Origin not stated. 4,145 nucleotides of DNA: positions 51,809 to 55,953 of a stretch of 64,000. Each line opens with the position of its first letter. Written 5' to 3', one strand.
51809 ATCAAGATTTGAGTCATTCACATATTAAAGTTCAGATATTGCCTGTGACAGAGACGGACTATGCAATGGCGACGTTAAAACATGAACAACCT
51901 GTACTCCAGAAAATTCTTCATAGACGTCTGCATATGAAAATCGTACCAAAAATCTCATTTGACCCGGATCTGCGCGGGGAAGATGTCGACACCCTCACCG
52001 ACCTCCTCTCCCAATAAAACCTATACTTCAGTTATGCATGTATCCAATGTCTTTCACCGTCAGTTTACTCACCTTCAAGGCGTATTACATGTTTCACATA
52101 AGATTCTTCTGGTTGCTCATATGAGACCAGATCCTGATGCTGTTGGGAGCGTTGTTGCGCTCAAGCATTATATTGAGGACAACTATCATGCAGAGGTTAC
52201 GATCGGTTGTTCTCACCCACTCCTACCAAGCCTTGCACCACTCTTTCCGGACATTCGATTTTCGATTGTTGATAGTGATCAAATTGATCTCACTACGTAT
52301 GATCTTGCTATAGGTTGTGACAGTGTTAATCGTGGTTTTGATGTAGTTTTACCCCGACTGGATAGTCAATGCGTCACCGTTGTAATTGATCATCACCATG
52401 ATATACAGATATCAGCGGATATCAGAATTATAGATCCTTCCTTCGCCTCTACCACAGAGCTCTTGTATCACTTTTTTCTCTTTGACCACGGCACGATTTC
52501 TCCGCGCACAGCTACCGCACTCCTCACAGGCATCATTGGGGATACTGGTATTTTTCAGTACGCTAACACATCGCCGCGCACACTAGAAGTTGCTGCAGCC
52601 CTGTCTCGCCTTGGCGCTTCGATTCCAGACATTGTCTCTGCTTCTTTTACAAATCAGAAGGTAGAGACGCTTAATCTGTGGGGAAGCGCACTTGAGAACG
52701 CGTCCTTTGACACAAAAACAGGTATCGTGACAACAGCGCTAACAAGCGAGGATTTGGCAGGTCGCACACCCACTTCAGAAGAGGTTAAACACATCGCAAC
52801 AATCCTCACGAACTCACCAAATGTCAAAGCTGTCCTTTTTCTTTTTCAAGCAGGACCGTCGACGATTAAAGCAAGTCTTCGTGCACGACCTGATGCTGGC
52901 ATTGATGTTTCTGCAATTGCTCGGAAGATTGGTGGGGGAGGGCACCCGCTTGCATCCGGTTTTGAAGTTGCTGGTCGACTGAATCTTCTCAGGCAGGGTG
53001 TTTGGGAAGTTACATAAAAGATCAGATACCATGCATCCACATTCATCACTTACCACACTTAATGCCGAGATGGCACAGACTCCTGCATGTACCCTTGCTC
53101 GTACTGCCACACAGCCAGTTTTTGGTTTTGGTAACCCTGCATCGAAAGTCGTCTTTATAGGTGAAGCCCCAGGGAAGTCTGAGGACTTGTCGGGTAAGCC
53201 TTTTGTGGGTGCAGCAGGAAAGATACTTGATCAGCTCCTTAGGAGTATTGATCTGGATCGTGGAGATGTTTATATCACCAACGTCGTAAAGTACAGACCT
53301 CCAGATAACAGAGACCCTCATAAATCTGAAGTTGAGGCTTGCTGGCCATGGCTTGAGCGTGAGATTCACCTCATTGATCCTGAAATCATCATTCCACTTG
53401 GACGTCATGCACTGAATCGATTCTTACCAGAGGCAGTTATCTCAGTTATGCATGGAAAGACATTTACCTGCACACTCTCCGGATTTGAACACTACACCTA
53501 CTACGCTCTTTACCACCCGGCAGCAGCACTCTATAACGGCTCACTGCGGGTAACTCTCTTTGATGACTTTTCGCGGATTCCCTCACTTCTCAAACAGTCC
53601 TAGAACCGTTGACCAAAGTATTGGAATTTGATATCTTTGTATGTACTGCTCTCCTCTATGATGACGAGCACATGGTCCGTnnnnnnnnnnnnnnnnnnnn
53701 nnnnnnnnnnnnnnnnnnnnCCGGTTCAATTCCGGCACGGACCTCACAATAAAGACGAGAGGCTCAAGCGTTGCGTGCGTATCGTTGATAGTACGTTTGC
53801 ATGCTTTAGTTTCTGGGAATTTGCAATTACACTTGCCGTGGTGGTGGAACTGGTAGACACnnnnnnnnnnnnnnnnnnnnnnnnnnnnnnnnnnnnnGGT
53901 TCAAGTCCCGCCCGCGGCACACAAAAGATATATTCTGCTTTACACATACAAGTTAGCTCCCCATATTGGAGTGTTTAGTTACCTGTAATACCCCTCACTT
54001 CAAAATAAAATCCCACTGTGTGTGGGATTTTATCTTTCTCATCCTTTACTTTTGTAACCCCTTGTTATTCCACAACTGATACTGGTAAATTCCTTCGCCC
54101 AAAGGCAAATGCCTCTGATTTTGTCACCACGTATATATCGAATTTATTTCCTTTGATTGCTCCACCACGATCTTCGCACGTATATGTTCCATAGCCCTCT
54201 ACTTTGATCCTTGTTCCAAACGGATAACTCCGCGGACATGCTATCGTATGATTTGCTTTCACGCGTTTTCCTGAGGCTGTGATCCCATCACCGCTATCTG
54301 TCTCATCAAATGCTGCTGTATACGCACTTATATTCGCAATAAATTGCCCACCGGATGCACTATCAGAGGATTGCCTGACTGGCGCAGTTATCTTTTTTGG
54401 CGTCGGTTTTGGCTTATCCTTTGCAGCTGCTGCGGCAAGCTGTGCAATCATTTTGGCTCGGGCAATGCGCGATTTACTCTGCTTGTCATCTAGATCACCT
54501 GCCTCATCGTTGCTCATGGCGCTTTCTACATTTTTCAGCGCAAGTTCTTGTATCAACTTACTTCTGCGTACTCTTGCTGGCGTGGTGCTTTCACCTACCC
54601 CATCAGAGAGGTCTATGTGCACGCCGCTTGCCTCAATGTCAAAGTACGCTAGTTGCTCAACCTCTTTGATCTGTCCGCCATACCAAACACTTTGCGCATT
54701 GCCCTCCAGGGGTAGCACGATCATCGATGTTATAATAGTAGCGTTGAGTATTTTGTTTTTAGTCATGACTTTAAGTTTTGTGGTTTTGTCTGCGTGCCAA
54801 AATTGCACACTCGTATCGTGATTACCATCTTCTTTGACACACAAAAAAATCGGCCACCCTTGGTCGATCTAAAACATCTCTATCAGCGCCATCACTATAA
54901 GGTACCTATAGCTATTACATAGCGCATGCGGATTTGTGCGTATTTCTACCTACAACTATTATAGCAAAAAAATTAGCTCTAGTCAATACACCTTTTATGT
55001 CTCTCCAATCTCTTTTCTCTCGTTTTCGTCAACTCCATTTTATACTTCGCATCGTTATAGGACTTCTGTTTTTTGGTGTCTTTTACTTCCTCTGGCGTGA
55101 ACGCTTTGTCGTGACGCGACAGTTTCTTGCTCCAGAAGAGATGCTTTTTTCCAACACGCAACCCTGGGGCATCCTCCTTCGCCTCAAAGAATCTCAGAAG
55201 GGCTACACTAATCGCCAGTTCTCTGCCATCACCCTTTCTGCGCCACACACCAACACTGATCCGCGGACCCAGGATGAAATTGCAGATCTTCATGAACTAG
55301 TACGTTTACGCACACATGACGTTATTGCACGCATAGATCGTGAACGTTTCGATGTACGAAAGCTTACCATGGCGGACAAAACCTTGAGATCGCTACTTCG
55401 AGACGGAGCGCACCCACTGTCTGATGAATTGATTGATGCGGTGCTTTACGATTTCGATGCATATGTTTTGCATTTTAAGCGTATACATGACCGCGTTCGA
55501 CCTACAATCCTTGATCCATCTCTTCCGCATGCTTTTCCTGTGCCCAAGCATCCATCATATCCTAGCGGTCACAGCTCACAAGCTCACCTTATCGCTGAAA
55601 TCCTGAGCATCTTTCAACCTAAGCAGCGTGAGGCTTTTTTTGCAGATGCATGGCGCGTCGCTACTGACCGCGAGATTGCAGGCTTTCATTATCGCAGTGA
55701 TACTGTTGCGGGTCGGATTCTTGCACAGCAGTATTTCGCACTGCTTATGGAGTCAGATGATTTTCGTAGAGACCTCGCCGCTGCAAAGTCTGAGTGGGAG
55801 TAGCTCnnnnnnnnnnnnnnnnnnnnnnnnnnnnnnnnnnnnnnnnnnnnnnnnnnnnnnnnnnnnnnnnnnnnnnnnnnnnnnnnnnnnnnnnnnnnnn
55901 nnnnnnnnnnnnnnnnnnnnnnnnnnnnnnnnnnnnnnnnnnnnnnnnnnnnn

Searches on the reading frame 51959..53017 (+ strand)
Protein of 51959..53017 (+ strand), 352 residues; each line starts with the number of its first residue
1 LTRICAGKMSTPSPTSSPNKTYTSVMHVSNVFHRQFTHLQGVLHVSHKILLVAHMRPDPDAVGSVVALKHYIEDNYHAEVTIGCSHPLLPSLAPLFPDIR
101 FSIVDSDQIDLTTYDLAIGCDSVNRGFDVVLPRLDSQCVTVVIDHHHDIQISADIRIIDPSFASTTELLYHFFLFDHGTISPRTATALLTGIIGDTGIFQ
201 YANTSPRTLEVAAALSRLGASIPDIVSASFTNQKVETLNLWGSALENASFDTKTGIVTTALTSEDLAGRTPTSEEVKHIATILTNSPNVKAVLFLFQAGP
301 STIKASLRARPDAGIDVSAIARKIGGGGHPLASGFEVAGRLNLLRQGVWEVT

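Call 7: search_protein_families(library=pfam, proteins=[window:51959-53017:+])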
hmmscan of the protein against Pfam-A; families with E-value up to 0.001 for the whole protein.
window:51959-53017:+ (352 aa): 2 families
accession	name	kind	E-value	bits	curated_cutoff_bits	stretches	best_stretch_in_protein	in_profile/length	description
PF01368.27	DHH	-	3.2e-13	50.5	28.1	1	48-192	1-125/125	DHH family, N-terminal domain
PF02272.25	DHHA1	-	4.5e-09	37.1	25.9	1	272-338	14-84/102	DHHA1 domain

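Call 18: find_related_loci(query=window:51959-53017:+, collection=genome_contigs, flank=10000)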
Query window:51959-53017:+ (352 aa) in genome_contigs; peptide patterns used: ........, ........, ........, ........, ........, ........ (x = any residue, [..] = any of these).
131 stretches matched a pattern; 8 encode a relative of the query (tblastn E <= 1e-3); 8 distinct loci.
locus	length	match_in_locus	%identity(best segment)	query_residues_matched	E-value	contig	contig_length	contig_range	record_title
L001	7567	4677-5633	50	31-351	4e-107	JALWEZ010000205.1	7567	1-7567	MAG: Candidatus Moraniibacteriota bacterium isolate T11_metabat2_scaf2bin.017 T11_NODE_6216_length_7567_cov_1.629839, wh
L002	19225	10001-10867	25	48-339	2e-25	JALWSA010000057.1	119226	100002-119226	MAG: Thermotogaceae bacterium isolate M2_metabat2_scaf2bin.041 M2_NODE_69_length_119226_cov_2.776883, whole genome shotg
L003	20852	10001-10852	27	50-339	8e-20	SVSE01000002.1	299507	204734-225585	MAG: Oscillospiraceae bacterium isolate SIG661 NODE_298_length_299507_cov_9.944699, whole genome shotgun sequence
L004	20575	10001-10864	26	43-339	2e-19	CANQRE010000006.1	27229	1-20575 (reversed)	MAG: uncultured Clostridia bacterium isolate Lapin-008__bin38 genome assembly, contig: Lapin-008__NODE_2060_length_27229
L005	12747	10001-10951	27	28-346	3e-19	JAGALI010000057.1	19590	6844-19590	MAG: Clostridia bacterium isolate RGIG8547 Water_deer_Cecum-3__c178034, whole genome shotgun sequence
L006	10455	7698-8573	27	43-333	3e-16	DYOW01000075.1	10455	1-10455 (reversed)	MAG TPA_asm: Desulfobulbus propionicus isolate SulCav_GS09_5_2_36_52 SulCav_GS09_5_10310_length_10455_cov_27_887885, who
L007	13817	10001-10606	30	134-339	1e-12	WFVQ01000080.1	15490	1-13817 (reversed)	MAG: Deltaproteobacteria bacterium isolate S140_46 k151_312350, whole genome shotgun sequence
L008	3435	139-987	26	50-338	4e-12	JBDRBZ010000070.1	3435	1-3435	MAG: Candidatus Omnitrophota bacterium isolate MEGAHIT-group-1.155 k141_11731491, whole genome shotgun sequence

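Call 33: find_homologous_proteins(query=window:51959-53017:+, max_evalue=1e-20)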
Query window:51959-53017:+ (352 aa): 383 proteins with E <= 1e-20 among 8000 candidates; the best 120 are listed.
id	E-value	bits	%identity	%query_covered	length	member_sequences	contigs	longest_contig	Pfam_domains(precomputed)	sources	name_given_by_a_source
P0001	3.7e-213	725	100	93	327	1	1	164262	PF01368.28,PF02272.25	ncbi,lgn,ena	-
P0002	7.0e-144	497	75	86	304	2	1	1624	PF01368.28,PF02272.25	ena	-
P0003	1.1e-119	418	60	92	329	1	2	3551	PF01368.28,PF02272.25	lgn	-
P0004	1.9e-118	414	59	93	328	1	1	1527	PF01368.28,PF02272.25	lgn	-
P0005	1.3e-115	404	59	92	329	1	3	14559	PF01368.28,PF02272.25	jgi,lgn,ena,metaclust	metaclust:\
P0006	3.9e-115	403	58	92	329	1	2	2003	PF01368.28,PF02272.25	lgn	-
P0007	6.6e-112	392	56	93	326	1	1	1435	PF01368.28,PF02272.25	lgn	-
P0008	5.0e-111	389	56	92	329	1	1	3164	PF01368.28,PF02272.25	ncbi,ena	-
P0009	2.8e-105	370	55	91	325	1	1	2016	PF01368.28,PF02272.25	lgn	-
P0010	8.3e-105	369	56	93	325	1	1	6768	PF01368.28,PF02272.25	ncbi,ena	-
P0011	3.5e-103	363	51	95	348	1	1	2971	PF01368.28,PF02272.25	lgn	-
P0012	1.4e-102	361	53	91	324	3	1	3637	PF01368.28,PF02272.25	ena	-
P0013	7.0e-100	352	53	93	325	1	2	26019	PF01368.28,PF02272.25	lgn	-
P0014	2.4e-99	351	53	91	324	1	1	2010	PF01368.28,PF02272.25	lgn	-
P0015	2.8e-99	350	52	91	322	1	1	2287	PF01368.28,PF02272.25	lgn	-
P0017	8.8e-97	342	50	91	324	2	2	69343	PF01368.28,PF02272.25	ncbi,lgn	-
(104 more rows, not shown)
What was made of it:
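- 52034..53017 (+): nrnA-like DHH/DHHA1 phosphoesterase. The start is placed to match the 327-aa database protein P0001. This gene was the anchor used to find relatives. calls 7, 33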

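Call 34: find_encoding_contigs(protein=P0005, flank=10000, max_places=4)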
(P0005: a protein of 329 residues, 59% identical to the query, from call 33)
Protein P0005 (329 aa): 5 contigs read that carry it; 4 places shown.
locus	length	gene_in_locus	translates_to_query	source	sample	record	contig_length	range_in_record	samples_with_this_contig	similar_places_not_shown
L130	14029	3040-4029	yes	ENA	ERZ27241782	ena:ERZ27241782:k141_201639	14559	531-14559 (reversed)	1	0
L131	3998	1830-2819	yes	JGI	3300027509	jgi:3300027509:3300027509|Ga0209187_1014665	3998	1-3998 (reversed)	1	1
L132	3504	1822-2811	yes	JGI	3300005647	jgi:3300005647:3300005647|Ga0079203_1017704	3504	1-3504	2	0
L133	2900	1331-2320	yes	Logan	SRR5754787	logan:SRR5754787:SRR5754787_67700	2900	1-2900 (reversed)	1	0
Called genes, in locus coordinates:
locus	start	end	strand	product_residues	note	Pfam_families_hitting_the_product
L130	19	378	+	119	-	-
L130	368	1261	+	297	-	-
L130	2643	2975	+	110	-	PF02033:RBFA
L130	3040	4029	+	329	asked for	PF01368:DHH, PF02272:DHHA1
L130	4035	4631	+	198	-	PF03167:UDG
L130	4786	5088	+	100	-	-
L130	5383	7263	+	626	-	PF00535:Glycos_transf_2, PF10111:Glyco_tranf_2_2, PF13641:Glyco_tranf_2_3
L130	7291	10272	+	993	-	PF02018:CBM_4_9 (weak)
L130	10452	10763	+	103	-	-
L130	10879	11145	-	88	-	PF01978:TrmB (weak)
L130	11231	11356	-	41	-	-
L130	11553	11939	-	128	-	-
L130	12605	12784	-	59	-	-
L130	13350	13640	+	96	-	-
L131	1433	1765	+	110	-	PF02033:RBFA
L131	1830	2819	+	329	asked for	PF01368:DHH, PF02272:DHHA1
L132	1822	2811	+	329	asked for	PF01368:DHH, PF02272:DHHA1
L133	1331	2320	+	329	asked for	PF01368:DHH, PF02272:DHHA1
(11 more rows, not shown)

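Call 35: find_encoding_contigs(protein=P0013, flank=10000, max_places=4)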
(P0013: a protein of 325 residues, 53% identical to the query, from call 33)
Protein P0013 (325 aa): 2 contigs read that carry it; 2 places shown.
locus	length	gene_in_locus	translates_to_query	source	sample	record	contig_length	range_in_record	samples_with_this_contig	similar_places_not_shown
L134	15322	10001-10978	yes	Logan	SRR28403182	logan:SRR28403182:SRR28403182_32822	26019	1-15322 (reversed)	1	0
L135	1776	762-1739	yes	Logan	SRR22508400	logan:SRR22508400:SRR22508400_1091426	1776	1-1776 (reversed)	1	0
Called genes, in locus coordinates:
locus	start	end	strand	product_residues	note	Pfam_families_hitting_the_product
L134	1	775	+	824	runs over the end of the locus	PF13491:FtsK_4TM, PF17854:FtsK_alpha, PF01580:FtsK_SpoIIIE, PF09397:FtsK_gamma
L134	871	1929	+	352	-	PF13413:HTH_25, PF09136:Glucodextran_B (weak), PF13464:RodZ_C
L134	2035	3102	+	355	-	PF00154:RecA_N, PF06745:ATPase (weak), PF08423:Rad51, PF27531:MT3502_N (weak), PF01637:ATPase_2 (weak), PF21096:RecA_C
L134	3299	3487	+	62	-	-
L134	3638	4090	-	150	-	-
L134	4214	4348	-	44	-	-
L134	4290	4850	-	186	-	PF08207:EFP_N, PF01132:EFP, PF09285:Elong-fact-P_C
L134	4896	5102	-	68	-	PF01084:Ribosomal_S18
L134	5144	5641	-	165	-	PF00436:SSB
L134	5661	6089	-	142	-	PF01250:Ribosomal_S6 (weak)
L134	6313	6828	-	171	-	-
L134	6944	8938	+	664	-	PF00270:DEAD (faint), PF04851:ResIII, PF17757:UvrB_inter, PF27431:UvrB_3rd, PF00271:Helicase_C, PF12344:UvrB, PF02151:UVR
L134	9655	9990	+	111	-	PF02033:RBFA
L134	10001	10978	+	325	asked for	PF01368:DHH, PF02272:DHHA1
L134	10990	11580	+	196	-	PF03167:UDG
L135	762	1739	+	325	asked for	PF01368:DHH, PF02272:DHHA1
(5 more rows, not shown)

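Call 36: find_encoding_contigs(protein=P0017, flank=10000, max_places=4)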
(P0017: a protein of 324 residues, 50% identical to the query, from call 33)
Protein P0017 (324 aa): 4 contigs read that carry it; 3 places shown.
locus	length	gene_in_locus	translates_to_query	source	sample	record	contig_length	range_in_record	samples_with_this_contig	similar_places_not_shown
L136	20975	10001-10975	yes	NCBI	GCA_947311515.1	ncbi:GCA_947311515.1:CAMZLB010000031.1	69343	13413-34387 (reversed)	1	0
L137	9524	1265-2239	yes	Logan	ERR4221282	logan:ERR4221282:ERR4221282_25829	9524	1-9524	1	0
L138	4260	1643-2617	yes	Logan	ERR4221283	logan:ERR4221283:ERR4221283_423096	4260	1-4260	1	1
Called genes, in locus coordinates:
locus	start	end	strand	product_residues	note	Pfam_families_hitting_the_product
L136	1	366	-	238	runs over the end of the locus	PF08282:Hydrolase_3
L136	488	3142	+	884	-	PF02739:5_3_exonuc_N, PF01367:5_3_exonuc, PF22619:DNA_polI_exo1 (weak), PF00476:DNA_pol_A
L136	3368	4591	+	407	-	PF11258:DUF3048, PF17479:DUF3048_C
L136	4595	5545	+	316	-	PF06144:DNA_pol3_delta, PF21694:DNA_pol3_delta_C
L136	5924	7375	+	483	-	PF03193:RsgA_GTPase (faint), PF00005:ABC_tran, PF02367:TsaE (faint), PF02463:SMC_N (faint), PF13401:AAA_22 (faint), PF13555:AAA_29 (faint), PF20720:nSTAND3 (faint), PF00005:ABC_tran, +2 more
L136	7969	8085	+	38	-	-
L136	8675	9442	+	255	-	PF02153:PDH_N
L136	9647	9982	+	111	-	PF02033:RBFA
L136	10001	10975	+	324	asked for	PF01368:DHH, PF02272:DHHA1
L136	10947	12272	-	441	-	PF04932:Wzy_C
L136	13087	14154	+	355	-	PF02492:cobW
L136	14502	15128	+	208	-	PF01966:HD (weak)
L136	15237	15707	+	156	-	-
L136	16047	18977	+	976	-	PF03193:RsgA_GTPase (faint), PF02463:SMC_N (faint), PF13304:AAA_21 (faint), PF13555:AAA_29 (faint), PF17760:UvrA_inter, PF17755:UvrA_DNA-bind, PF00005:ABC_tran (weak)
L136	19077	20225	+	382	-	PF00149:Metallophos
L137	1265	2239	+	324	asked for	PF01368:DHH, PF02272:DHHA1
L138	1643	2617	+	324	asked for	PF01368:DHH, PF02272:DHHA1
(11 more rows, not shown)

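Call 50: find_encoding_contigs(protein=P0003, flank=10000, max_places=3)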
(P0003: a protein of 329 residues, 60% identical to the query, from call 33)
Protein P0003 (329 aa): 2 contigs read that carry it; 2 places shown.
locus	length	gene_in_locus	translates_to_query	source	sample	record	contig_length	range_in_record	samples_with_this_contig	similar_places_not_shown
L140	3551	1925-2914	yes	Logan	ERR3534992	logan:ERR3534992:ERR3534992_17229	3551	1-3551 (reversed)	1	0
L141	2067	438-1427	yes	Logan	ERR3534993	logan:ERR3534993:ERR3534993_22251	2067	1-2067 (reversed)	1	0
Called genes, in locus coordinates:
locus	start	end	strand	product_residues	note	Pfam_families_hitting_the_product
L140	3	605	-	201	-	?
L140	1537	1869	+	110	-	PF02033:RBFA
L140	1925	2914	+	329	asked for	PF01368:DHH, PF02272:DHHA1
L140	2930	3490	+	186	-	PF03167:UDG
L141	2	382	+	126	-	?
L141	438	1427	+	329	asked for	PF01368:DHH, PF02272:DHHA1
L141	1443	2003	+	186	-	PF03167:UDG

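Call 51: find_encoding_contigs(protein=P0010, flank=10000, max_places=3)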
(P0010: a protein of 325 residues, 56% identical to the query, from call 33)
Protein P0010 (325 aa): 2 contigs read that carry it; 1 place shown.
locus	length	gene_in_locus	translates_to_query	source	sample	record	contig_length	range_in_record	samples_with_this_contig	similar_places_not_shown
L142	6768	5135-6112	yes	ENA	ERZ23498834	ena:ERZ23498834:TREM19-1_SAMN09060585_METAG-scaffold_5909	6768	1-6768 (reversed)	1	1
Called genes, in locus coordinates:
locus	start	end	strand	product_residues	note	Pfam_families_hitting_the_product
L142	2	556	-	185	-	?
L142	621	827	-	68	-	PF01084:Ribosomal_S18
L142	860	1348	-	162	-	PF00436:SSB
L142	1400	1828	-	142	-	PF01250:Ribosomal_S6 (weak)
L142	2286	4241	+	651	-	PF00270:DEAD (faint), PF04851:ResIII, PF17757:UvrB_inter, PF27431:UvrB_3rd, PF00271:Helicase_C, PF12344:UvrB, PF02151:UVR (weak)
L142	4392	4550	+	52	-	-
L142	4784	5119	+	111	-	PF02033:RBFA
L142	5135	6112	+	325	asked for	PF01368:DHH, PF02272:DHHA1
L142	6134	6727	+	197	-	PF03167:UDG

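Call 56: list_cluster_members(proteins=[P0001, P0002, P0003, P0005, P0008, P0010, P0013, P0017])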
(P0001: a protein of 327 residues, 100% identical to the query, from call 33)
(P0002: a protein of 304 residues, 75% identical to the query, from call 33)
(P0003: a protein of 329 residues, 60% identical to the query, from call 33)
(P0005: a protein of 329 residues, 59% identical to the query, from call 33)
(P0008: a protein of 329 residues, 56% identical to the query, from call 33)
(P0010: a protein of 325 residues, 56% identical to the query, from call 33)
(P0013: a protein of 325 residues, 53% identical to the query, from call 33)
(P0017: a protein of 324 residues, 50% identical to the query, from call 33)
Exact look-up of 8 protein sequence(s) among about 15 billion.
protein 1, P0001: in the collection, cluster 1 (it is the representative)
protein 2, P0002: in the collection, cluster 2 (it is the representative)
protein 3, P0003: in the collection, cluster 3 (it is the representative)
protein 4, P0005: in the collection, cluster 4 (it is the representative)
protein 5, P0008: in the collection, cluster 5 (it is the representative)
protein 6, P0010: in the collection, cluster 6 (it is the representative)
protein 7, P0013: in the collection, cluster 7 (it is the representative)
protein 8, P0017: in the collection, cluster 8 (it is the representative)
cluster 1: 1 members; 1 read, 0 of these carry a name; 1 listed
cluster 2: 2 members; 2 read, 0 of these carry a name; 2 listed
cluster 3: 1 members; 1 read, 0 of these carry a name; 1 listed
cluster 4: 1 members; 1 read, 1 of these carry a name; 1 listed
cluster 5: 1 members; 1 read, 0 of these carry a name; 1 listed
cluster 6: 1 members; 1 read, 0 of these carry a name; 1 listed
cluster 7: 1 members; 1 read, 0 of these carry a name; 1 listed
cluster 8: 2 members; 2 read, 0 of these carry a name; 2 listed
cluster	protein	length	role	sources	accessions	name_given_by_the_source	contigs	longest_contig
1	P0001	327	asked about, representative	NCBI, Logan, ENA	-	-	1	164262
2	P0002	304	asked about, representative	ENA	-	-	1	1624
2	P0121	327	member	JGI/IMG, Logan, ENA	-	-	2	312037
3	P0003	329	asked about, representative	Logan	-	-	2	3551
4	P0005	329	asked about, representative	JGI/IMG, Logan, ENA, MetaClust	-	\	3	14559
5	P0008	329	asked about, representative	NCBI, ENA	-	-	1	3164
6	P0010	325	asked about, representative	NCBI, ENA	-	-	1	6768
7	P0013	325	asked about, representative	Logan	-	-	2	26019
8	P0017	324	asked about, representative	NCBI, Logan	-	-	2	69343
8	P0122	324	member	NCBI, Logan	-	-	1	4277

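Call 57: find_encoding_contigs(protein=P0121, flank=10000, max_places=3)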
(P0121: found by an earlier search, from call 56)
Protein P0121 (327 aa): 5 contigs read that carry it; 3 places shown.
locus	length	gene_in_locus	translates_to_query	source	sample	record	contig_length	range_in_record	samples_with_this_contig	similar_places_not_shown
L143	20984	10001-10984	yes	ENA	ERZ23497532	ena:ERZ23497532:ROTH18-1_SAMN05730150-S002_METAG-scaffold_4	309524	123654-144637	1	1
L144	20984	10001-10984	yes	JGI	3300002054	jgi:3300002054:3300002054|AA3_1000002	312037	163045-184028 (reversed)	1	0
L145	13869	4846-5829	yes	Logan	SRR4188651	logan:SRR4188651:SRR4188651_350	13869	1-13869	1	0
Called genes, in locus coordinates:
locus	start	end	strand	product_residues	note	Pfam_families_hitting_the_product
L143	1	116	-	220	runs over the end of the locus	PF13483:Lactamase_B_3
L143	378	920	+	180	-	-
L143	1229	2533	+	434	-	PF00575:S1, PF23459:S1_RRP5 (faint), PF00575:S1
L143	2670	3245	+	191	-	PF00625:Guanylate_kin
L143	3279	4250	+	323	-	PF01171:ATP_bind_3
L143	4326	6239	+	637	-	PF06480:FtsH_ext (weak), PF06068:TIP49 (weak), PF00004:AAA, PF07728:AAA_5 (weak), PF17862:AAA_lid_3, PF01434:Peptidase_M41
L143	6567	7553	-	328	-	-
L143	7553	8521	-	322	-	PF18884:TSP3_bac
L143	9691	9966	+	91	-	PF02033:RBFA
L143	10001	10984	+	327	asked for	PF01368:DHH, PF02272:DHHA1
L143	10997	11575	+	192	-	PF03167:UDG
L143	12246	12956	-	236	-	PF06725:3D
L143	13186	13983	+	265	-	PF01569:PAP2 (faint)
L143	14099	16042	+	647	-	-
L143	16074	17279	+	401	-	-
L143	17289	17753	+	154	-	PF12666:PrgI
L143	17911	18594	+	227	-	PF26593:TraC-like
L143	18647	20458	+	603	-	PF03135:CagE_TrbE_VirB (weak), PF01935:DUF87, PF19044:P-loop_TraG, PF12846:AAA_10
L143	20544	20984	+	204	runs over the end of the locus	-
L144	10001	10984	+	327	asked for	PF01368:DHH, PF02272:DHHA1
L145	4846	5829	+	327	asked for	PF01368:DHH, PF02272:DHHA1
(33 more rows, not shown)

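Call 64: search_protein_families(library=pfam, proteins=[L130:368-1261:+])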
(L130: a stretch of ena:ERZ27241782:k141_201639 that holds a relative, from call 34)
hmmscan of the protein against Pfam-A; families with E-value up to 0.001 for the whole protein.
L130:368-1261:+ (297 aa): 0 families

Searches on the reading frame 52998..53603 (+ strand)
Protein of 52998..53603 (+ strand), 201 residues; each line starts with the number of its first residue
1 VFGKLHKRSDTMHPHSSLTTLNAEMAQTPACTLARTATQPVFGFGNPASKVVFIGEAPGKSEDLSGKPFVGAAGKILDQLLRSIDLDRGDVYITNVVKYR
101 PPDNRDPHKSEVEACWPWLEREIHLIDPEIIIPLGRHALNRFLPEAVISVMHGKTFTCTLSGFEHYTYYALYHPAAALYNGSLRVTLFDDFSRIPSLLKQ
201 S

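Call 7: search_protein_families(library=pfam, proteins=[window:52998-53603:+])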
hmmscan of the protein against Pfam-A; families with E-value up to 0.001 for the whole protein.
window:52998-53603:+ (201 aa): 1 family
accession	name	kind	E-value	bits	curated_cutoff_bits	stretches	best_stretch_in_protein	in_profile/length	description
PF03167.25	UDG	-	4.1e-37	127.8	24.3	1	42-182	1-126/141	Uracil DNA glycosylase superfamily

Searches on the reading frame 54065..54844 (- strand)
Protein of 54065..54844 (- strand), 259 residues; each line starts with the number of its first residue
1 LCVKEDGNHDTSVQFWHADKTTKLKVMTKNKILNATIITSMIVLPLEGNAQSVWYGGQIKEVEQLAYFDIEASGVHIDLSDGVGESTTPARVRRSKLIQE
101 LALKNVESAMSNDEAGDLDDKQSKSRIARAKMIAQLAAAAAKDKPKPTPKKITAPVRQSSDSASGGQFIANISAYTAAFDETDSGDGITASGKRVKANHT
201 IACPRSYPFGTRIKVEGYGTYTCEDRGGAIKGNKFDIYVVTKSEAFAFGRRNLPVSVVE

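Call 7: search_protein_families(library=pfam, proteins=[window:54065-54844:-])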
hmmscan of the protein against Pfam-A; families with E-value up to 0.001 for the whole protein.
window:54065-54844:- (259 aa): 1 family
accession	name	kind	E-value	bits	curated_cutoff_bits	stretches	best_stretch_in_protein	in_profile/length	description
PF06725.17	3D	-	8.5e-11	42.4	23.8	1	200-257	2-70/72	3D domain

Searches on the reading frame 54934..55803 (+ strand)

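Call 8: search_protein_families(library=pfam, proteins=[window:54934-55803:+])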
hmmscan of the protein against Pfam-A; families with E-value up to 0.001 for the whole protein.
window:54934-55803:+ (289 aa): 1 family
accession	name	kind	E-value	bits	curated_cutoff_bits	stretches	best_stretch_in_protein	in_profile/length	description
PF01569.27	PAP2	-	4.2e-09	36.7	27.2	1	181-266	19-116/130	PAP2 superfamily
